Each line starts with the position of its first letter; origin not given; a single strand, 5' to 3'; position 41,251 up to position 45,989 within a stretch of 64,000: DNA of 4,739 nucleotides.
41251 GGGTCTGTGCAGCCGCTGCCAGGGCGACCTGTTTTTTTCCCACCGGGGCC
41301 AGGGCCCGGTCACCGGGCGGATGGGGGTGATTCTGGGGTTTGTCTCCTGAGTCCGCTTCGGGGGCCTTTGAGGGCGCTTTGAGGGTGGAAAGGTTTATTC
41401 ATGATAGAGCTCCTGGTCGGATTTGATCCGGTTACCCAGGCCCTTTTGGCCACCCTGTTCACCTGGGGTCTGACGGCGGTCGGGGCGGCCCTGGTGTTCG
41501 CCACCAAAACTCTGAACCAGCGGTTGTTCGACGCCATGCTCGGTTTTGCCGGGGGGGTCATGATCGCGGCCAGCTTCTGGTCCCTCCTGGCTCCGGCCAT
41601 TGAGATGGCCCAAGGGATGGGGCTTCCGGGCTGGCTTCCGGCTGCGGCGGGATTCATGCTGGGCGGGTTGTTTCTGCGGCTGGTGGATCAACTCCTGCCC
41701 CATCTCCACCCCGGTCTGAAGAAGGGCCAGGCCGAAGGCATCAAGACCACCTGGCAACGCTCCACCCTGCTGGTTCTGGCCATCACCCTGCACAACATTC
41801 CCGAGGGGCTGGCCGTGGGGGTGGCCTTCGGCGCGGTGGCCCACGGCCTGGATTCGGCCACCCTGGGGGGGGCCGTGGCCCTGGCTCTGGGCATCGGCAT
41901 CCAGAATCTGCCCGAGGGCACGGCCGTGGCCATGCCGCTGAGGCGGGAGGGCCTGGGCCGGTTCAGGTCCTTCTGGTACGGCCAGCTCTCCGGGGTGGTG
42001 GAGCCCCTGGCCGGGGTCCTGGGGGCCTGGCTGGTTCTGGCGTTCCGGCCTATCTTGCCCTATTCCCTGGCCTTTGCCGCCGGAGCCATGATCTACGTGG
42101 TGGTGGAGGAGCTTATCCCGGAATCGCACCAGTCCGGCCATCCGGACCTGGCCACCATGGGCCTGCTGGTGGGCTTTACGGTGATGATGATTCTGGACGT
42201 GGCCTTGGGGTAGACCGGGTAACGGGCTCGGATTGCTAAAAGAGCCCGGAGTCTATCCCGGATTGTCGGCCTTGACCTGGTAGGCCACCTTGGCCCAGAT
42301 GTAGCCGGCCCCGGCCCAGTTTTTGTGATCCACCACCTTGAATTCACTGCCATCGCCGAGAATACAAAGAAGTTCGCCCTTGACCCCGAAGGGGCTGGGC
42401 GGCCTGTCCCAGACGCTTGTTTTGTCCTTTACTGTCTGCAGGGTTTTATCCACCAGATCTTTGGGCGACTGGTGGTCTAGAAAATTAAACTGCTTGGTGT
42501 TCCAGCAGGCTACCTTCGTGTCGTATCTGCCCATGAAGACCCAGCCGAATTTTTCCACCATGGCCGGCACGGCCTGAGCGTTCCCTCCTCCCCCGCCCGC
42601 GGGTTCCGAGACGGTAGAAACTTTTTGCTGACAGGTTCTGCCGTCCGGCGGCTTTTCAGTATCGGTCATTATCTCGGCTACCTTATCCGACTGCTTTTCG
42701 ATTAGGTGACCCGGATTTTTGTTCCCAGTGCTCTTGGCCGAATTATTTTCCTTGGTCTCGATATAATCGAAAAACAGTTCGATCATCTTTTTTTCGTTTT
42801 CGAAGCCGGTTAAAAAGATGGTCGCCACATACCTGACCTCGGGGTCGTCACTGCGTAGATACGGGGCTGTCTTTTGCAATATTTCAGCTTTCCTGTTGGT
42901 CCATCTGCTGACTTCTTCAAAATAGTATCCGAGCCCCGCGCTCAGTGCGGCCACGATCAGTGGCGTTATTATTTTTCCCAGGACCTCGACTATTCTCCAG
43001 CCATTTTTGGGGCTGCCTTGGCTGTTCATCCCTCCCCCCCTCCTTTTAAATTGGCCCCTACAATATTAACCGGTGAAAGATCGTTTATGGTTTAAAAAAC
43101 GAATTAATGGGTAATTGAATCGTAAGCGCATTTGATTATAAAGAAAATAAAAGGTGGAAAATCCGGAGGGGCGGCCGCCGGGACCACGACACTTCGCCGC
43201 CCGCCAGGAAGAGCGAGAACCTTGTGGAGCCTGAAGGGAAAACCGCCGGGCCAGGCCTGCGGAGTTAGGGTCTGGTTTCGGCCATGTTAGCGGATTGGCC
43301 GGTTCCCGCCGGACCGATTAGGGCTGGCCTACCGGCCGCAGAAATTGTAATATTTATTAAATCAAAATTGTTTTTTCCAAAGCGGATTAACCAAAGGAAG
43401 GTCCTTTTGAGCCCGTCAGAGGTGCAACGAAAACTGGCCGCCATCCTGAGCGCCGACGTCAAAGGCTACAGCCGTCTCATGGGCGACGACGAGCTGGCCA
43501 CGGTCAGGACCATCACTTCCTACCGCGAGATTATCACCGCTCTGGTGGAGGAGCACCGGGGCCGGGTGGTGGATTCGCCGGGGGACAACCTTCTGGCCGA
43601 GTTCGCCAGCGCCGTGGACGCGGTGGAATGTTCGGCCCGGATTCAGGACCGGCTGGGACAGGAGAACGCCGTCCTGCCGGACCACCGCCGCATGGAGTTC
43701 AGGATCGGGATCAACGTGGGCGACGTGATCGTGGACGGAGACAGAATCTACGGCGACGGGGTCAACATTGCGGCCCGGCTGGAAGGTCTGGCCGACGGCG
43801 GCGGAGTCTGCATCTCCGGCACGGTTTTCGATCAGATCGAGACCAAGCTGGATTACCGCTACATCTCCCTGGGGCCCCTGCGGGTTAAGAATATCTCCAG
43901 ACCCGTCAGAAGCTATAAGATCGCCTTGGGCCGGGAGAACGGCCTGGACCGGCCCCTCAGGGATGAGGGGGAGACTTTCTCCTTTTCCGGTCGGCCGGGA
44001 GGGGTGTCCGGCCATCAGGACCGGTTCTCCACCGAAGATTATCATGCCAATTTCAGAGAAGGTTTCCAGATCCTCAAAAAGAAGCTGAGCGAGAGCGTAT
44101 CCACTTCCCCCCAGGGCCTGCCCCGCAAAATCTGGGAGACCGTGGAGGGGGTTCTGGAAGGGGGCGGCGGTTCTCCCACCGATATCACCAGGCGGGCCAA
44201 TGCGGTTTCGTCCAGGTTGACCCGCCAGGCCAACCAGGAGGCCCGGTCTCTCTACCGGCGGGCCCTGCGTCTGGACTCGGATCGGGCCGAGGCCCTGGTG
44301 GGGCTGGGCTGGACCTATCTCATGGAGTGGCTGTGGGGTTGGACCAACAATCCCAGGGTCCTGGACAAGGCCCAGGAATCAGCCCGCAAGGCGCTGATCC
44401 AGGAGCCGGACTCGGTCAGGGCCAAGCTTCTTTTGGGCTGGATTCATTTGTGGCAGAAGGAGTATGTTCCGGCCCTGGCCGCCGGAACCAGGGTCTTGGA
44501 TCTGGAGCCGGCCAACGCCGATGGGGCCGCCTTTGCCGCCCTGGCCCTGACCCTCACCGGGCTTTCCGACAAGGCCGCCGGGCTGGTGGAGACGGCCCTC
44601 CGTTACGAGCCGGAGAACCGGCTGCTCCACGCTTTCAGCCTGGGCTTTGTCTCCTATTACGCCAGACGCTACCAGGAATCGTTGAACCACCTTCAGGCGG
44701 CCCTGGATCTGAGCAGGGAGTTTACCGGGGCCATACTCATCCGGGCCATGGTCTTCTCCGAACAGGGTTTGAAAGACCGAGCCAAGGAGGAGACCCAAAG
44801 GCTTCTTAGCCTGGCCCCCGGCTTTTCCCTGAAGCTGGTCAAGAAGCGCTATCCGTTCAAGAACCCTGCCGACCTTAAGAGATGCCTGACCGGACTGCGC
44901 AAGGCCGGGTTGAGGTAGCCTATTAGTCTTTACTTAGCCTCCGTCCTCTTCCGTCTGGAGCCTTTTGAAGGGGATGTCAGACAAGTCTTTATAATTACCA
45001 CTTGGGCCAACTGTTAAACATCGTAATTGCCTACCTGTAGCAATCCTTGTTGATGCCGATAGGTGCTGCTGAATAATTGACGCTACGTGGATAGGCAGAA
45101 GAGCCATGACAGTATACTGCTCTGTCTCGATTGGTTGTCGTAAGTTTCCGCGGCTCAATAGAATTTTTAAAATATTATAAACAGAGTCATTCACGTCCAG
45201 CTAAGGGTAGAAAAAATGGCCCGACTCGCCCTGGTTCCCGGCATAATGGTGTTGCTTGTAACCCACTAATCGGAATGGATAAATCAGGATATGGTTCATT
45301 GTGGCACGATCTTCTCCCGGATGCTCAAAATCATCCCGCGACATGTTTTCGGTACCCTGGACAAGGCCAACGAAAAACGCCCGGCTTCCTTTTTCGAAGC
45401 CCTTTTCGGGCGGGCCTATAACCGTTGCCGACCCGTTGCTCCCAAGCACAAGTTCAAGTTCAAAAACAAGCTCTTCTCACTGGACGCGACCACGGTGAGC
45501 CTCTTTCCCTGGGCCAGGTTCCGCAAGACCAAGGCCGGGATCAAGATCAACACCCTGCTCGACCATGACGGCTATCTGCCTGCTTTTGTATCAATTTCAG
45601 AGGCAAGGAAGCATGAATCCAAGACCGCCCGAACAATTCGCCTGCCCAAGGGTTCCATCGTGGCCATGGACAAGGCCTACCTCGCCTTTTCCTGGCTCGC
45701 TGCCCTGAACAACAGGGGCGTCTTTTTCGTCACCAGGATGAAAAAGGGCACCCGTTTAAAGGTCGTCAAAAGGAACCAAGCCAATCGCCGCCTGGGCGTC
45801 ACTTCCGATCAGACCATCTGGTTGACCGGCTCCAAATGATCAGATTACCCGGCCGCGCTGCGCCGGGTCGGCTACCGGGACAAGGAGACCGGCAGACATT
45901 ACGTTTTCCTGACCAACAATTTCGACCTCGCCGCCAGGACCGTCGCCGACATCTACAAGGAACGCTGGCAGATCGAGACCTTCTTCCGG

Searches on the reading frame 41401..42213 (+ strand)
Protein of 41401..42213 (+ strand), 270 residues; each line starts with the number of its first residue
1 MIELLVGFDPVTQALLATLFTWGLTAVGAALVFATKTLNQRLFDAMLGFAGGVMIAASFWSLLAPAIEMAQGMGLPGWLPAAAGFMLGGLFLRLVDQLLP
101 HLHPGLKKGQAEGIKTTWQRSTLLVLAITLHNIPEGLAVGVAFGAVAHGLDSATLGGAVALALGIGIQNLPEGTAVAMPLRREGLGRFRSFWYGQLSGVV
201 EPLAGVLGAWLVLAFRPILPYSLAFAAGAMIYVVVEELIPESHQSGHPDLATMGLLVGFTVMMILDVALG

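Call 6: search_protein_families(library=pfam, proteins=[window:41401-42213:+], max_evalue=0.01)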
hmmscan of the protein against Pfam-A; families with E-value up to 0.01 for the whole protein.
window:41401-42213:+ (270 aa): 1 family
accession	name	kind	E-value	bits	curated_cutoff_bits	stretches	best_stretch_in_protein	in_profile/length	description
PF02535.28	Zip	-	7.1e-26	91.6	35.1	2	119-265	176-322/323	ZIP Zinc transporter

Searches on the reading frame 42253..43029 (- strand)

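Call 6: search_protein_families(library=pfam, proteins=[window:42253-43029:-], max_evalue=0.01)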
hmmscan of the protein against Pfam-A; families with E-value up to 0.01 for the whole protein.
window:42253-43029:- (258 aa): 1 family
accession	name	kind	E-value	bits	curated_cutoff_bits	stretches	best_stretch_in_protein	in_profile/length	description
PF25696.1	Phage_Gp168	-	0.0052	17.4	27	1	74-98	17-41/59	Bacteriophage beta-clamp binding protein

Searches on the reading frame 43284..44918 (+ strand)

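Call 6: search_protein_families(library=pfam, proteins=[window:43284-44918:+], max_evalue=0.01)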
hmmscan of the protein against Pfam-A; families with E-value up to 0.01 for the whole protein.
window:43284-44918:+ (544 aa): 11 families
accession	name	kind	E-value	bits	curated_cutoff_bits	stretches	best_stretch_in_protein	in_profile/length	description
PF14559.12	TPR_19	-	3.2e-12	47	25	0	361-399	8-46/68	Tetratricopeptide repeat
PF07719.23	TPR_2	-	3.2e-10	39.7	27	0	451-478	5-32/34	Tetratricopeptide repeat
PF13432.12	TPR_16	-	3.5e-09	37.4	32.7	1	361-411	14-64/65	Tetratricopeptide repeat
PF25062.1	ARM_TT21_N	-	7.2e-09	36.1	40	1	412-521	100-208/222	Tetratricopeptide repeat protein 21 N-terminal ARM repeat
PF00211.25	Guanylate_cyc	-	1.3e-07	31.8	21.9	1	53-203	10-172/183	Adenylate and Guanylate cyclase catalytic domain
PF13414.12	TPR_11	-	3e-05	24.1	26.8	0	317-346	10-39/42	TPR repeat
PF23914.1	TPR_CcmH_CycH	-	9.9e-05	22.7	42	1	368-476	40-150/158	Cytochrome c-type biogenesis protein H TPR domain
PF13424.12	TPR_12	-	0.00015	22.3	30.1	0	452-482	8-38/77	Tetratricopeptide repeat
PF00515.34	TPR_1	-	0.00015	21.8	27.8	0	380-410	3-33/34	Tetratricopeptide repeat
PF13431.12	TPR_17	-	0.0072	17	24.4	0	323-347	1-25/34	Tetratricopeptide repeat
PF13174.12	TPR_6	-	0.0092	17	26.3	0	483-512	2-31/33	Tetratricopeptide repeat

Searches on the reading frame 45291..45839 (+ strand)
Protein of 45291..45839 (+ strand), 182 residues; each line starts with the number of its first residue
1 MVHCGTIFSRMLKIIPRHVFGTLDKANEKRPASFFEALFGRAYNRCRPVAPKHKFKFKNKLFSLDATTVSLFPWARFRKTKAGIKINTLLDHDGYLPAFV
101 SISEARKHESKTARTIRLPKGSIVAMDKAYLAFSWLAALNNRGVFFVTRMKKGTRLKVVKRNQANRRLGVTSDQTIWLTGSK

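Call 6: search_protein_families(library=pfam, proteins=[window:45291-45839:+], max_evalue=0.01)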
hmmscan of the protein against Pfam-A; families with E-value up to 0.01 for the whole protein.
window:45291-45839:+ (182 aa): 1 family
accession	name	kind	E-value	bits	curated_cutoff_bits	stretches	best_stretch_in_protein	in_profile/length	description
PF01609.27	DDE_Tnp_1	-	1.1e-10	42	23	1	60-164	5-118/200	Transposase DDE domain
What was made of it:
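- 45216..46095 (+): Degraded IS4-family transposase remnant at the left border of the island. There is a partial DDE_Tnp_1 hit (call 6).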
